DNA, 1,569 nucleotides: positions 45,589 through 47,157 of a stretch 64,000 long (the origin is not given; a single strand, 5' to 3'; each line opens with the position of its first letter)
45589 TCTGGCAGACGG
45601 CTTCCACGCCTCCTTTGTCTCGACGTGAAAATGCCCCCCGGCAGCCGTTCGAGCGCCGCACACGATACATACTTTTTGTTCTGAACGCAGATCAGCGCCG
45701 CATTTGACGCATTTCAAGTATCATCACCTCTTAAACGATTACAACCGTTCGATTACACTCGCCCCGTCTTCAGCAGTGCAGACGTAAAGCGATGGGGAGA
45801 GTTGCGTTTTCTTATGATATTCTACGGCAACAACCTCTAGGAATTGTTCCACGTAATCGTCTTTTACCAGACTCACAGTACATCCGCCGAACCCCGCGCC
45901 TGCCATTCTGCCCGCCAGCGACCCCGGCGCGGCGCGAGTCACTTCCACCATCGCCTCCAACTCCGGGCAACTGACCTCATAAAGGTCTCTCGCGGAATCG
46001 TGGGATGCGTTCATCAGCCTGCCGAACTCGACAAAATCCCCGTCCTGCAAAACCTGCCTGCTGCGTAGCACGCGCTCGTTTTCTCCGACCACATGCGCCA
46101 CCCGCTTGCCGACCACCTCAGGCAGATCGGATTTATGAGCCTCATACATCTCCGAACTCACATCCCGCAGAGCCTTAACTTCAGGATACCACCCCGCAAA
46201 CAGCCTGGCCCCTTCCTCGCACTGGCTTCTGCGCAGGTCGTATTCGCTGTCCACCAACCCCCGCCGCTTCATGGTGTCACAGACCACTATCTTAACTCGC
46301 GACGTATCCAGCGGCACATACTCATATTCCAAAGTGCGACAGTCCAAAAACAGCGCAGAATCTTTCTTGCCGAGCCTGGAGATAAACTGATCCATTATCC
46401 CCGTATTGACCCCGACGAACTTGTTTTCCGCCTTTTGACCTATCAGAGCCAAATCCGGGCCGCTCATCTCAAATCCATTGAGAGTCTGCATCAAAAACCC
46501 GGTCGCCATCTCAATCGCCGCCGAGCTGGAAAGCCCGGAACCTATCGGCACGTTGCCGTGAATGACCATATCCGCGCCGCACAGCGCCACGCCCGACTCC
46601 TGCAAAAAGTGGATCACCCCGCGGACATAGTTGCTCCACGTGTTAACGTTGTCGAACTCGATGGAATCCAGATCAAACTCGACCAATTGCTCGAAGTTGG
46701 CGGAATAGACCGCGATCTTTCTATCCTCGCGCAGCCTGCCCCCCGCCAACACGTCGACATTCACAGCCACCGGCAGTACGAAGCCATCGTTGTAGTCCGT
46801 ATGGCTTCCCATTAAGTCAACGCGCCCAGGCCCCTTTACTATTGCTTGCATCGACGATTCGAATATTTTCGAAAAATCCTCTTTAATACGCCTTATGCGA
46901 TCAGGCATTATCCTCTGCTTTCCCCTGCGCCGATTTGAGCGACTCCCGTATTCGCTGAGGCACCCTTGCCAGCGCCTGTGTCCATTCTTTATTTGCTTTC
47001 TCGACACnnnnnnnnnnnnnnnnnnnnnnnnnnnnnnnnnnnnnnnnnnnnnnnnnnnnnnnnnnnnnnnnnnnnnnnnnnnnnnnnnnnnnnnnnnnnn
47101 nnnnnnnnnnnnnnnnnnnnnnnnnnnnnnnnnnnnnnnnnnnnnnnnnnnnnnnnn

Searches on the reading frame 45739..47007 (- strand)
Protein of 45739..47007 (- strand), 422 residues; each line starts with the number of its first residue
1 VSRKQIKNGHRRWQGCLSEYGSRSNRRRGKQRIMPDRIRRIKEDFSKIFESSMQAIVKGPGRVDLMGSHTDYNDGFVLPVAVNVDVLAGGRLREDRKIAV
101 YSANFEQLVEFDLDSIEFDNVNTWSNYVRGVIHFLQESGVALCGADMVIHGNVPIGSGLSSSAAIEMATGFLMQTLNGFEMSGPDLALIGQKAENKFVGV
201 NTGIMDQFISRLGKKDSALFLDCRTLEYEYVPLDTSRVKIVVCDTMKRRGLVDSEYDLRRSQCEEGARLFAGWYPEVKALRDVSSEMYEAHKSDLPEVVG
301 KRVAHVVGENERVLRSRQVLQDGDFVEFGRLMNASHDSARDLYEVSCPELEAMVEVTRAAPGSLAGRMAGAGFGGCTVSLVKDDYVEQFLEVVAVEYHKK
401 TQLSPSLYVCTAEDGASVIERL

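Call 28: search_protein_families(library=pfam, proteins=[window:45739-47007:-], max_evalue=0.001)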
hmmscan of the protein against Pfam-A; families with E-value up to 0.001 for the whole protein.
window:45739-47007:- (422 aa): 3 families
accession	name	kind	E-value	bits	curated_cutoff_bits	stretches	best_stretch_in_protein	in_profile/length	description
PF00288.32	GHMP_kinases_N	-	2.3e-19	69.8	22.3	1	126-213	1-86/87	GHMP kinases N terminal domain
PF10509.15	GalKase_gal_bdg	-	3.1e-16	59.1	23.1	1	43-88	1-45/49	Galactokinase galactose-binding signature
PF08544.19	GHMP_kinases_C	-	2.9e-12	47.2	21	1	320-393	5-79/85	GHMP kinases C terminal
